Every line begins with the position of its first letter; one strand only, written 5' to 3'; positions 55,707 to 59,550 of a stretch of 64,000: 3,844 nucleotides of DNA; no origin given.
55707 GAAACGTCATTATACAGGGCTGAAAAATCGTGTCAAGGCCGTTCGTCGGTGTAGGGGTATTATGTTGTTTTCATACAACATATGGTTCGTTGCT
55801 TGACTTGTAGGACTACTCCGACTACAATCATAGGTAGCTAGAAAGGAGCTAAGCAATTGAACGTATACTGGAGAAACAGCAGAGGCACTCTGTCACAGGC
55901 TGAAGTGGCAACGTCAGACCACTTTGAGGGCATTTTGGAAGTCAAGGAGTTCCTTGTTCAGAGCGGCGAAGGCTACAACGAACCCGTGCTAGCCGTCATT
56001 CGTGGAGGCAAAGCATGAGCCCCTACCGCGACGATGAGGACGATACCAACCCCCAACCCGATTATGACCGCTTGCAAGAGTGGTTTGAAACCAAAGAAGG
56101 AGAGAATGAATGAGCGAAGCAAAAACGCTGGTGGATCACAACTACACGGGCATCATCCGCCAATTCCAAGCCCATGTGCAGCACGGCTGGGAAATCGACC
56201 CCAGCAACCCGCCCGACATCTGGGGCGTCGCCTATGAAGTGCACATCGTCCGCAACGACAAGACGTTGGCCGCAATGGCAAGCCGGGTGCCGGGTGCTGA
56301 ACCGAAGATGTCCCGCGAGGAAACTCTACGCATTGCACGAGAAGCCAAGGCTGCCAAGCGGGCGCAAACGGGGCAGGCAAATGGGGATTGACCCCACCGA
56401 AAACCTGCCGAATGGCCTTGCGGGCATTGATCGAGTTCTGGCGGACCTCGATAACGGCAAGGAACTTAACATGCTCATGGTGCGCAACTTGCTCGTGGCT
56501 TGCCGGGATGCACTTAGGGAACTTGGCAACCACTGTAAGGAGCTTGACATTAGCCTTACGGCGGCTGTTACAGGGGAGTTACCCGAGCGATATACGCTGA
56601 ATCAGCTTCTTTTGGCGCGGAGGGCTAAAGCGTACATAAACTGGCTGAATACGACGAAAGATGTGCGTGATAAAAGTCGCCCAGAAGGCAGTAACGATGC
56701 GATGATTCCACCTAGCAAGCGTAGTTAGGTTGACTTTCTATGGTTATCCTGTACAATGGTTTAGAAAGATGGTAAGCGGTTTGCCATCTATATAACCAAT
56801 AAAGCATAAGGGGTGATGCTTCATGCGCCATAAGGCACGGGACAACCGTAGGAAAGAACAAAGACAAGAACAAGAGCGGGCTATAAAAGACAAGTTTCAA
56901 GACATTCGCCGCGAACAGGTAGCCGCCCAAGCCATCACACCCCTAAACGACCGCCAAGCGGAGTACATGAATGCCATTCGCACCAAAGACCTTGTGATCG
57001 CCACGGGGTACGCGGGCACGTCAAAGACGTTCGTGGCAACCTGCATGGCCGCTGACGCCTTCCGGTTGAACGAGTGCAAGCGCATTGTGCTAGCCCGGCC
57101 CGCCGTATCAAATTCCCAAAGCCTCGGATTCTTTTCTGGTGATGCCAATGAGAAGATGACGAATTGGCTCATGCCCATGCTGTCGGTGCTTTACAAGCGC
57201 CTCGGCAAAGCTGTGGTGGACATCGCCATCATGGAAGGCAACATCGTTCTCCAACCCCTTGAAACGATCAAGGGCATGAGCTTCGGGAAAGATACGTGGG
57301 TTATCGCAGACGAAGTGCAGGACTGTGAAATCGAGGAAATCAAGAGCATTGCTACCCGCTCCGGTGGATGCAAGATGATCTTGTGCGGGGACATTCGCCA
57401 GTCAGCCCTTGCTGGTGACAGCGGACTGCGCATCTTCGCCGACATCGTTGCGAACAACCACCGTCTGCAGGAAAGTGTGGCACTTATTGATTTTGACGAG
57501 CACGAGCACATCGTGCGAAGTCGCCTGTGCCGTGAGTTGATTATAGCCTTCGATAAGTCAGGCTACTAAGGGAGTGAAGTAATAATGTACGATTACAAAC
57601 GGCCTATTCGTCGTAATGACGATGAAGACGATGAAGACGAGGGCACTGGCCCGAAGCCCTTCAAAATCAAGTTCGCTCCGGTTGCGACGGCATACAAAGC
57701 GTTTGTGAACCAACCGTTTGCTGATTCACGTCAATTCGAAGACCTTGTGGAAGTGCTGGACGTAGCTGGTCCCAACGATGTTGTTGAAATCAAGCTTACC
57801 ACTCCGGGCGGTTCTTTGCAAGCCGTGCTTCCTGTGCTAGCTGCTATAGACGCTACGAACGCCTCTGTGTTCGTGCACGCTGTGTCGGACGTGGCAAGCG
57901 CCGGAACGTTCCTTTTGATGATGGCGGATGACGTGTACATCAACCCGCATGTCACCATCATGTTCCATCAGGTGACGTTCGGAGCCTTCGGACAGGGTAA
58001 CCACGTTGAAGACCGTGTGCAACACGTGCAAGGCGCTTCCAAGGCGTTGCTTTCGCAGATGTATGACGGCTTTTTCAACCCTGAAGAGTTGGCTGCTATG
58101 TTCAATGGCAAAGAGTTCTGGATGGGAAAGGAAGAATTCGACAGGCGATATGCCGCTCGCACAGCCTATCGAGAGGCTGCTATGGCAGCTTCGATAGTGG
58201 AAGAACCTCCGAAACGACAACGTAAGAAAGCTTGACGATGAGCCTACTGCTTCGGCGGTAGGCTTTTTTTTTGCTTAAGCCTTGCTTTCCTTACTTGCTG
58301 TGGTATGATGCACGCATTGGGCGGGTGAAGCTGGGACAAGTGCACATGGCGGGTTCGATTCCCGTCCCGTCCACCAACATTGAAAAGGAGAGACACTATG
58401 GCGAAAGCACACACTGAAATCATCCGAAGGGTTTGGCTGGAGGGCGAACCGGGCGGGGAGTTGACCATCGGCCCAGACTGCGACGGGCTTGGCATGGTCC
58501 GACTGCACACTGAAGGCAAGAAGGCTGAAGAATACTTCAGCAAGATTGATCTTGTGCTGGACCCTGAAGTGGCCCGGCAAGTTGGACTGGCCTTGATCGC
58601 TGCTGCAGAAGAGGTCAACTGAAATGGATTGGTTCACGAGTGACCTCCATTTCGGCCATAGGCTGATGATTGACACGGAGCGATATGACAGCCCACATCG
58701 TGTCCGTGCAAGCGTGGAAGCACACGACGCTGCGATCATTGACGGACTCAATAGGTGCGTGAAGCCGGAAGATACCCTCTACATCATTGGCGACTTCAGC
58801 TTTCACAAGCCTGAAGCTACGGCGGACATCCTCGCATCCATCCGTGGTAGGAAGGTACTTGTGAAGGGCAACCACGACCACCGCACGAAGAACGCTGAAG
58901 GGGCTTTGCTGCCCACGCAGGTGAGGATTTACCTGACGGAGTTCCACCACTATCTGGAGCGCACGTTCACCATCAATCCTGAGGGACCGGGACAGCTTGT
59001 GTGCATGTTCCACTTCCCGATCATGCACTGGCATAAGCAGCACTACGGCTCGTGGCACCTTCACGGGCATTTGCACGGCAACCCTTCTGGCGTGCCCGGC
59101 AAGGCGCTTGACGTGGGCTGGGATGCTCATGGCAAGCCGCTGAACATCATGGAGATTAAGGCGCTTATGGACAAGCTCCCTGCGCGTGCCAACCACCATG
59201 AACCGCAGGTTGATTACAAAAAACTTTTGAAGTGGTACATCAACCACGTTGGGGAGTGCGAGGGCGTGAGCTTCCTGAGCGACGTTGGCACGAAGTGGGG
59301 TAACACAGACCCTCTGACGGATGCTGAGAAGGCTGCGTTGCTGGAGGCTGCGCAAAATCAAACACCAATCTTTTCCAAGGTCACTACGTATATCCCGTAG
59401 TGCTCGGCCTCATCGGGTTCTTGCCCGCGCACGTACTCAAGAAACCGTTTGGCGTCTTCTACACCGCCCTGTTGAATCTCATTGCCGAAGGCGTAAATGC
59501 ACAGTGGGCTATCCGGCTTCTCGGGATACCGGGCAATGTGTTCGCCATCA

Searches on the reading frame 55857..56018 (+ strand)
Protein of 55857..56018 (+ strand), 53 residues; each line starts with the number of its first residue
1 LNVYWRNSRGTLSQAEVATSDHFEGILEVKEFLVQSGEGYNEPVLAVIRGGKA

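Call 11: search_protein_families(library=phrogs, proteins=[window:55857-56018:+], max_evalue=0.01)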
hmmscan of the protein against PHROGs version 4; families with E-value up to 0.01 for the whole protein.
window:55857-56018:+ (53 aa): 0 families

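Call 12: search_protein_families(library=pfam, proteins=[window:55857-56018:+], max_evalue=0.01)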
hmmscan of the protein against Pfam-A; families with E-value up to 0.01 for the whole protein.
window:55857-56018:+ (53 aa): 0 families

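Call 59: search_protein_families(library=pfam, proteins=[window:55857-56018:+], max_evalue=0.01)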
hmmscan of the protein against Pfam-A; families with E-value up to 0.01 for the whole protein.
window:55857-56018:+ (53 aa): 0 families

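Call 64: find_homologous_proteins(query=A4, max_evalue=0.001)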
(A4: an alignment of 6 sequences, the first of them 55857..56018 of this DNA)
Query A4 (6 sequences) (53 aa, profile of the alignment): 24 proteins with E <= 0.001 among 224 candidates.
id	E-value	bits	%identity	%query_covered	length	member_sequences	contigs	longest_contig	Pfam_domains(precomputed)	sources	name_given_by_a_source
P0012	8.0e-28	114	50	94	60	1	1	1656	-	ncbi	-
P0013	2.6e-26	109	41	94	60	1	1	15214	-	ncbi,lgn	-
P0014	7.0e-26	107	47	98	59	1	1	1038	-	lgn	-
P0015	4.0e-25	105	63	100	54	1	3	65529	-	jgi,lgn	jgi:hypothetical protein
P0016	2.5e-24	102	49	100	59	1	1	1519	-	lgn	-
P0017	2.9e-23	99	43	94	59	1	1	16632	-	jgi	jgi:hypothetical protein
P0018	1.6e-22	97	57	96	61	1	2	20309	-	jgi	jgi:hypothetical protein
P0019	5.7e-22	95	42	100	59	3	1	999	-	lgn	-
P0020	4.2e-20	89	42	100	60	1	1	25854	-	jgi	jgi:hypothetical protein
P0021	1.3e-19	87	53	98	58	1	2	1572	-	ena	-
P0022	3.8e-19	86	76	96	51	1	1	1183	-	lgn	-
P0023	4.5e-17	79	58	98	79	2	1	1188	-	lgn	-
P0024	2.1e-15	74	65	98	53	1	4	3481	-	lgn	-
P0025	6.2e-15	72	55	100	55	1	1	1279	-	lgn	-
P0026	2.6e-14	70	62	98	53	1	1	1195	-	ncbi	-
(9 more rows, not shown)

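Call 65: find_encoding_contigs(protein=P0024, flank=3000, max_places=6)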
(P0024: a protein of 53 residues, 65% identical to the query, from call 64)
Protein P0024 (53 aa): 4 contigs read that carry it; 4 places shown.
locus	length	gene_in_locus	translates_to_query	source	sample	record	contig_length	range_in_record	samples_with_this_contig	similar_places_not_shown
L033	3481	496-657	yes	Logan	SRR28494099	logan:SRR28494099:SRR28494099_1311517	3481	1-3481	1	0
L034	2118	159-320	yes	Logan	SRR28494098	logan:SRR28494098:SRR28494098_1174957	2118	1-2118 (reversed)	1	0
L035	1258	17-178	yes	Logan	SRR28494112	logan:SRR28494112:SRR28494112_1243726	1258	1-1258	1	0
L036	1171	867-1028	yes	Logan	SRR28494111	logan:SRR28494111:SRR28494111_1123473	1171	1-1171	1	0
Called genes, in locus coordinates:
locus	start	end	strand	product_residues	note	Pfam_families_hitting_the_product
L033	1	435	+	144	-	?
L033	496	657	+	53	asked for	-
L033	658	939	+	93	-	-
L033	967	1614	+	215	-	-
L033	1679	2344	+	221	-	PF00239:Resolvase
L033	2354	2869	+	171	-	PF13328:HD_4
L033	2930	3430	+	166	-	-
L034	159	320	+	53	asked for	-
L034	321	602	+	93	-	-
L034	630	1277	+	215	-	-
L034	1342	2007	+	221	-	PF00239:Resolvase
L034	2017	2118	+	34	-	?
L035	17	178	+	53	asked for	-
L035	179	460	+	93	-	-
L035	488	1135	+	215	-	-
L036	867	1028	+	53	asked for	-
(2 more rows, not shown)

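Call 66: find_encoding_contigs(protein=P0020, flank=2500, max_places=3)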
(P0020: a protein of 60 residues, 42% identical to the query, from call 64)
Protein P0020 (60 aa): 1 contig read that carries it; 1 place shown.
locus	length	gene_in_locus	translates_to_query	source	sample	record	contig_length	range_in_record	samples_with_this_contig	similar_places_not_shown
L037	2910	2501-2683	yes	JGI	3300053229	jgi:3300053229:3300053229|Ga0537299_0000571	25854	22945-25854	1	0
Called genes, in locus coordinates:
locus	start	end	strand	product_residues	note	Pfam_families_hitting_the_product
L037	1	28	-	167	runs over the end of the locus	-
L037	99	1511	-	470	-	-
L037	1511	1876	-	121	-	-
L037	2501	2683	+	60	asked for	-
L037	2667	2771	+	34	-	-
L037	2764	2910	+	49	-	?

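Call 67: find_encoding_contigs(protein=P0017, flank=2500, max_places=3)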
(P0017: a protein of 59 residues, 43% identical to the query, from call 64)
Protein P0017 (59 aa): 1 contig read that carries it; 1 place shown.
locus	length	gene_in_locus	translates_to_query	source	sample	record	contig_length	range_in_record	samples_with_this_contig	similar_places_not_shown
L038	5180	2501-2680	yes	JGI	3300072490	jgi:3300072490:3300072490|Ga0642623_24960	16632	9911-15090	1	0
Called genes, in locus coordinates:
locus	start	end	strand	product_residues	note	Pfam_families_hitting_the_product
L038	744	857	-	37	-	-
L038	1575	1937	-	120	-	-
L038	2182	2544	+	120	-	PF14216:DUF4326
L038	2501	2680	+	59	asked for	-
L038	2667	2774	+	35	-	-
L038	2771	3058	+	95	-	-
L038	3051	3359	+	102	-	-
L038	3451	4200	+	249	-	PF02562:PhoH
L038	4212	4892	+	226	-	PF00574:CLP_protease, PF25145:NfeD1b_N (faint)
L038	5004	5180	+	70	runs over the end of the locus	-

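Call 106: find_related_loci(query=A4, collection=viral_contigs, flank=2500)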
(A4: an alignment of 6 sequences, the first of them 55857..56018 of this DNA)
Query A4 (53 aa) in viral_contigs; peptide patterns used: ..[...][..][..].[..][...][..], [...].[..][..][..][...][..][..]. (x = any residue, [..] = any of these).
50 stretches matched a pattern, but none encodes a relative of the query by tblastn (E <= 1e-3).

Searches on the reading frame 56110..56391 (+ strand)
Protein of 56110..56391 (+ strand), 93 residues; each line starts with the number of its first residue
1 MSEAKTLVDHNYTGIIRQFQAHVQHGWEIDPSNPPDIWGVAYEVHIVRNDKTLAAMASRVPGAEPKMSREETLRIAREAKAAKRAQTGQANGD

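Call 11: search_protein_families(library=phrogs, proteins=[window:56110-56391:+], max_evalue=0.01)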
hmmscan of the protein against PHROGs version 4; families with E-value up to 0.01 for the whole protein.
window:56110-56391:+ (93 aa): 0 families

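Call 12: search_protein_families(library=pfam, proteins=[window:56110-56391:+], max_evalue=0.01)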
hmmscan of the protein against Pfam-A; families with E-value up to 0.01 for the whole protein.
window:56110-56391:+ (93 aa): 0 families

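Call 43: find_homologous_proteins(query=window:56110-56391:+, max_evalue=0.001)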
Query window:56110-56391:+ (93 aa): 4 proteins with E <= 0.001 among 7 candidates.
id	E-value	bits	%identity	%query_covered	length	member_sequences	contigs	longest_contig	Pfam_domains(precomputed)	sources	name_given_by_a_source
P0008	1.5e-55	203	100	100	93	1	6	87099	-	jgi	jgi:hypothetical protein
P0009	4.5e-43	163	83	100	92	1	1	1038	-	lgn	-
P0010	5.7e-43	163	82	99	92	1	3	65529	-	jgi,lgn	jgi:hypothetical protein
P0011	1.5e-39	152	76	99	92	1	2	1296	-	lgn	-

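Call 44: find_encoding_contigs(protein=P0009, flank=3000, max_places=4)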
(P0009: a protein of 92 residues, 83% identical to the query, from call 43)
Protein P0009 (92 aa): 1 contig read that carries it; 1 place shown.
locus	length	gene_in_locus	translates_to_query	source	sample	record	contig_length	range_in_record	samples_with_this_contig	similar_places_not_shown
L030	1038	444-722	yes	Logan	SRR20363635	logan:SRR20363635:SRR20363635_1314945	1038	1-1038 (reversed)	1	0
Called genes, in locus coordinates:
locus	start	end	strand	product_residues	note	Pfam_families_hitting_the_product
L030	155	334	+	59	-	-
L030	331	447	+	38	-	-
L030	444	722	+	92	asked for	-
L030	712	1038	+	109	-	?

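Call 45: find_encoding_contigs(protein=P0011, flank=3000, max_places=4)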
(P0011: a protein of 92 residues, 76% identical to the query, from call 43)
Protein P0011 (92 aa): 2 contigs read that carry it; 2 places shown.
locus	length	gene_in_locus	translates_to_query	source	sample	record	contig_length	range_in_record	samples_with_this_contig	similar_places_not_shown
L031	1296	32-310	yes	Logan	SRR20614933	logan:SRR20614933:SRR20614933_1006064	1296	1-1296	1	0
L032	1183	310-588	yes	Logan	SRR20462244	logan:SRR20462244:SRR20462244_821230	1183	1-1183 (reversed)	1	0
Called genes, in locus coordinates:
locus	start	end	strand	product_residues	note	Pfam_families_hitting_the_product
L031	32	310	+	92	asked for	-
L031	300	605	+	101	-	-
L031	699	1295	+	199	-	?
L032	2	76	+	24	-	?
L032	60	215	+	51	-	-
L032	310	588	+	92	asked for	-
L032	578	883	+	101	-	-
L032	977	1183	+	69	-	?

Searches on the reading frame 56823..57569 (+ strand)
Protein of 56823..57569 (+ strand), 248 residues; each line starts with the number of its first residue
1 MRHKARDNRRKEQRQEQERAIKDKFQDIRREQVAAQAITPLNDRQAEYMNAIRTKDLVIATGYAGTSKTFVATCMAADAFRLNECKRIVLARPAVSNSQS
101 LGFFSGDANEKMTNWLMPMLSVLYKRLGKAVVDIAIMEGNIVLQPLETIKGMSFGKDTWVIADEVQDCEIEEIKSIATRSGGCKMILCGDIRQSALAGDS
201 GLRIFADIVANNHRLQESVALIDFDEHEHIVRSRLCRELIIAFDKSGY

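Call 11: search_protein_families(library=phrogs, proteins=[window:56823-57569:+], max_evalue=0.01)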
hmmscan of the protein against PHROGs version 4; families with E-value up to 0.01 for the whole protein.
window:56823-57569:+ (248 aa): 6 families
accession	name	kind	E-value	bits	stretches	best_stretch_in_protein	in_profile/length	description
phrog_170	-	other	1.1e-64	219.9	1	6-247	46-281/323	PhoH-like phosphate starvation-inducible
phrog_32482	-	other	1.3e-59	203.3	2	66-246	406-586/589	PhoH-like phosphate starvation-inducible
phrog_2765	-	other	1.8e-32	113.8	1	13-194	207-397/443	PhoH-like phosphate starvation-inducible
phrog_325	-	DNA, RNA and nucleotide metabolism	0.0013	18.1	1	29-79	459-514/986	Dda-like helicase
phrog_1967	-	DNA, RNA and nucleotide metabolism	0.0016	18.1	0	21-81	133-192/776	DNA helicase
phrog_2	-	head and packaging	0.0054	16.5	1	37-188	263-399/807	terminase large subunit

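Call 12: search_protein_families(library=pfam, proteins=[window:56823-57569:+], max_evalue=0.01)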
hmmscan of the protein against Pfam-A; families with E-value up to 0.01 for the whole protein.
window:56823-57569:+ (248 aa): 4 families
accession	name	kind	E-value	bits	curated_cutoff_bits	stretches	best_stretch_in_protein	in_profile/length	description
PF02562.22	PhoH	-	1.9e-43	148.8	27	1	38-243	2-204/205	PhoH-like protein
PF13604.12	AAA_30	-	1.2e-06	28.9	27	1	41-210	2-142/191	AAA domain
PF13245.12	AAA_19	-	1.5e-05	25.6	25.1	1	46-198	2-133/134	AAA domain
PF05970.20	PIF1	-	0.0026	17.8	25.9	0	41-77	2-44/223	PIF1-like helicase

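Call 21: find_related_loci(query=window:56823-57569:+, collection=viral_contigs, flank=6000)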
Query window:56823-57569:+ (248 aa) in viral_contigs; peptide patterns used: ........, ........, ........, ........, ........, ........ (x = any residue, [..] = any of these).
6 stretches matched a pattern; 2 encode a relative of the query (tblastn E <= 1e-3); 2 distinct loci.
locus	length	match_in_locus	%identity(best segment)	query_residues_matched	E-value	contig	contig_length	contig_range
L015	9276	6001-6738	59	1-248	4e-97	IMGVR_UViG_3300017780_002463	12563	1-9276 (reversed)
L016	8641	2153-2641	29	57-193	8e-16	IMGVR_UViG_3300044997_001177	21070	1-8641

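Call 99: search_dna_similar(query=window:56823-57569:+, collection=phages, mode=protein, max_rows=12)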
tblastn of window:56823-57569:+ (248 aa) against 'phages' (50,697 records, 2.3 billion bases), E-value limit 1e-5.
Records with a match: 2743; places in all: 2745; records where one place covers at least 80% of the query: 1735.
Best place of each record, by identity: <60% 2743.
By first word of the organism name: Vibrio 531; Salmonella 450; Escherichia 372; Synechococcus 365; Klebsiella 176; Rheinheimera 115; Pseudomonas 111; Cyanophage 64; Caulobacter 39; Bacteriophage 36; and 69 more.
By host as written in the record: - 766; Escherichia coli 145; Rheinheimera sp. BAL341 115; Synechococcus 106; Klebsiella pneumoniae 71; Salmonella enterica subsp. enterica serovar Enteritidis PT1 60; Salmonella enterica 50; Synechococcus sp. 38; and 505 more.
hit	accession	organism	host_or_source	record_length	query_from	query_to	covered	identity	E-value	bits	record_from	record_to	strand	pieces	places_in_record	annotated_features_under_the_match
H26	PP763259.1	Acinetobacter phage Ab15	Acinetobacter baumannii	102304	21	245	91%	48.4%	3e-65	224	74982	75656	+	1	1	PhoH-like phosphate starvation-inducible protein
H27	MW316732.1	Acinetobacter phage Herod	Acinetobacter baumannii strain KZ-1096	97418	21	245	91%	48.0%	3e-64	221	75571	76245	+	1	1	PhoH-like protein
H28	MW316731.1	Acinetobacter phage Mithridates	Acinetobacter baumannii strain LUH 5533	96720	21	247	92%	47.6%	7e-64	220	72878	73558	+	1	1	PhoH-like protein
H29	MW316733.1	Acinetobacter phage Bestia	Acinetobacter baumannii strain KZ-1098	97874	21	247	92%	47.6%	7e-64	220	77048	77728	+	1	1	PhoH-like protein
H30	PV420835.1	Acinetobacter phage phiAB441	Acinetobacter baumannii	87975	21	247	92%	46.7%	5e-64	221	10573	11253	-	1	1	PhoH-like phosphate starvation-inducible protein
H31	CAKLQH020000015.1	Acinetobacter phage MD-2021a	not known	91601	21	247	92%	46.7%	5e-64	221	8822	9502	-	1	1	psiH: phosphate starvation-inducible protein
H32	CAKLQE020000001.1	Acinetobacter phage MD-2021a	not known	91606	21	247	92%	46.7%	5e-64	221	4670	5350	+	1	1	psiH: phosphate starvation-inducible protein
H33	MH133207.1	Acinetobacter phage vB_AbaM_B9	Acinetobacter baumannii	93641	21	247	92%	46.3%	2e-63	219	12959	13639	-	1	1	PhoH-like protein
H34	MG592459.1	Vibrio phage 1.084.O._10N.261.49.F5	Enterovibrio norvegicus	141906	21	243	90%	46.4%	2e-59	207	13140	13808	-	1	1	PhoH-like protein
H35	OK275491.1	Pseudomonas phage REC1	Pseudomonas sp.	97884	21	245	91%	45.4%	1e-54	194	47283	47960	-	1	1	putative phosphate starvation protein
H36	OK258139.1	Pseudomonas phage COT4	Pseudomonas sp.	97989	21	245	91%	45.4%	1e-54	194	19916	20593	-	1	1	putative phosphate starvation protein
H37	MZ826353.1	Pseudomonas phage REC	Pseudomonas syringae pv. Tomato 192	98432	21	245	91%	45.4%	1e-54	194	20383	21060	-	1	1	44: PhoH-like protein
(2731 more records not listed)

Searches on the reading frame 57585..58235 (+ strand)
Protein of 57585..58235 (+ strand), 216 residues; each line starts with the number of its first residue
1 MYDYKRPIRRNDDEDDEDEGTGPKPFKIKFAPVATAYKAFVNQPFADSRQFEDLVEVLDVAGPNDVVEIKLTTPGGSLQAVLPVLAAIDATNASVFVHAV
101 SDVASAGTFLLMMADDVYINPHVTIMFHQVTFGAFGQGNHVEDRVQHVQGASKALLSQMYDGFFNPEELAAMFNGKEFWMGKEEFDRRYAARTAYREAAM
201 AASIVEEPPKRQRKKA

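Call 11: search_protein_families(library=phrogs, proteins=[window:57585-58235:+], max_evalue=0.01)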
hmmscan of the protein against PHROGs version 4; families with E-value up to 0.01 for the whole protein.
window:57585-58235:+ (216 aa): 10 families
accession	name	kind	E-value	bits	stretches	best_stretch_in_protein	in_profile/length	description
phrog_1827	-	other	1.6e-40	139.6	1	32-203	20-191/202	ATP-dependent protease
phrog_5410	-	other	1.1e-25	91.6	1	52-192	43-183/323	ATP-dependent protease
phrog_1684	-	head and packaging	1.9e-22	81.1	1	59-200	68-209/284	head maturation protease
phrog_133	-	head and packaging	4.9e-10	39.7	1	54-204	38-188/668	head maturation protease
phrog_94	-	head and packaging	5.8e-09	37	1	53-153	107-206/622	head maturation protease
phrog_23753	-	head and packaging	9.1e-06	26.5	1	58-147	35-124/298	head maturation protease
phrog_2976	-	head and packaging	1.5e-05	25.9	1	52-157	39-144/394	head maturation protease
phrog_26628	-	head and packaging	3.4e-05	24.4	1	41-190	43-193/290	head maturation protease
phrog_11747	-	unknown function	0.00052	20.3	1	49-122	47-121/290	-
phrog_53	-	head and packaging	0.0071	16.5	1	68-130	121-192/583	head maturation protease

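Call 12: search_protein_families(library=pfam, proteins=[window:57585-58235:+], max_evalue=0.01)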
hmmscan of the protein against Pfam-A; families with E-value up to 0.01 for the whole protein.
window:57585-58235:+ (216 aa): 2 families
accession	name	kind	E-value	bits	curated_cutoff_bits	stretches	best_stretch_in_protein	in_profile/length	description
PF00574.28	CLP_protease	-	1.7e-10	41.5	20.2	1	57-160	39-144/182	Clp protease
PF25145.1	NfeD1b_N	-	1.6e-06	28.3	40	1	66-146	33-110/189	NfeD1b, N-terminal domain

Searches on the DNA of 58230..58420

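Call 93: search_rna_families(source=window, start=58230, end=58420, threshold=evalue, max_evalue=1, show_alignments=1)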
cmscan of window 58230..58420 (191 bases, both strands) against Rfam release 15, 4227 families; matches with E-value up to 1: 5.
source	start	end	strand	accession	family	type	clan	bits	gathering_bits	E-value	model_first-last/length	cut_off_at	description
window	58230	58278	+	RF00557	L10_leader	Cis-reg; leader;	-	16.9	44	0.82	87-138/138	5'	Ribosomal protein L10 leader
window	58230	58279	+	RF00519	suhB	Gene; sRNA;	CL00108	15.7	41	0.44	21-77/77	5'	Makes More Granules Regulator RNA (mmgR)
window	58243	58275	+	RF01687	Acido-Lenti-1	Gene; sRNA;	-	15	37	0.25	1-46/46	no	Acido-Lenti-1 RNA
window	58319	58376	+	RF00023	tmRNA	Gene;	CL00001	14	47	0.00047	1-374/374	no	transfer-messenger RNA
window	58230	58283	+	RF00260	HepC_CRE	Cis-reg;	-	11.9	140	0.44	101-176/176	5'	Hepatitis C virus (HCV) cis-acting replication element (CRE)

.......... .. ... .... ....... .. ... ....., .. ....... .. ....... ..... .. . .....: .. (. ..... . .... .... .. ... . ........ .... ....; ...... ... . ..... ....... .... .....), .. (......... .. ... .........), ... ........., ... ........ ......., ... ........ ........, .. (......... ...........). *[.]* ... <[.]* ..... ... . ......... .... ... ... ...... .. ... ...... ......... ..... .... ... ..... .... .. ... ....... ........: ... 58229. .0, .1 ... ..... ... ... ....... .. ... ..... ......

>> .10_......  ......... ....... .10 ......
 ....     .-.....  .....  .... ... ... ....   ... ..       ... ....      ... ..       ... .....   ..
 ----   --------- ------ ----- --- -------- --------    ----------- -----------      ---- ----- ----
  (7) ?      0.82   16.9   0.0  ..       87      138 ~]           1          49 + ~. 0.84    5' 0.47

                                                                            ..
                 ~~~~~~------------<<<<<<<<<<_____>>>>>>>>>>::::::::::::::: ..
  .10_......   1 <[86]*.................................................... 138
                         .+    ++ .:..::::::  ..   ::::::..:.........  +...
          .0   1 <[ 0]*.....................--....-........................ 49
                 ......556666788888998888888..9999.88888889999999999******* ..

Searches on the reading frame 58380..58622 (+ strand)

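Call 59: search_protein_families(library=pfam, proteins=[window:58380-58622:+], max_evalue=0.01)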
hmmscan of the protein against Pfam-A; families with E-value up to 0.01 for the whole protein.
window:58380-58622:+ (80 aa): 1 family
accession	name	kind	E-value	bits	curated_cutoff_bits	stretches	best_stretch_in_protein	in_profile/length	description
PF19849.4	DUF6324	-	0.006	16.9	27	1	27-77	12-55/60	Family of unknown function (DUF6324)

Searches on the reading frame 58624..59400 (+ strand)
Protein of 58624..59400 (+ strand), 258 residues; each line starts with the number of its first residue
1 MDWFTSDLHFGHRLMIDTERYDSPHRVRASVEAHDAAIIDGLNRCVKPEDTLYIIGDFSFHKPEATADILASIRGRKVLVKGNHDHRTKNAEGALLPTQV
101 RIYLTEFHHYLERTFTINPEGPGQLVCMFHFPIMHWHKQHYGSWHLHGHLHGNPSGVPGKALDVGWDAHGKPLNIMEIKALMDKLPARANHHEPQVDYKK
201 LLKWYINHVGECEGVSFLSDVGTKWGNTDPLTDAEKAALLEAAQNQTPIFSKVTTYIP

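Call 11: search_protein_families(library=phrogs, proteins=[window:58624-59400:+], max_evalue=0.01)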
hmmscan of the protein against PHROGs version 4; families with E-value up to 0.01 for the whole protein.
window:58624-59400:+ (258 aa): 2 families
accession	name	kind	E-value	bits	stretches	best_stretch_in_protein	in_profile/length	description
phrog_547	-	other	7.3e-49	167.1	1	2-193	31-210/245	phosphoesterase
phrog_21984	-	unknown function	1.4e-06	29.1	1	197-219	2-24/56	-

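Call 12: search_protein_families(library=pfam, proteins=[window:58624-59400:+], max_evalue=0.01)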
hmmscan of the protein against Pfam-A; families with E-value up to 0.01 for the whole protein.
window:58624-59400:+ (258 aa): 0 families
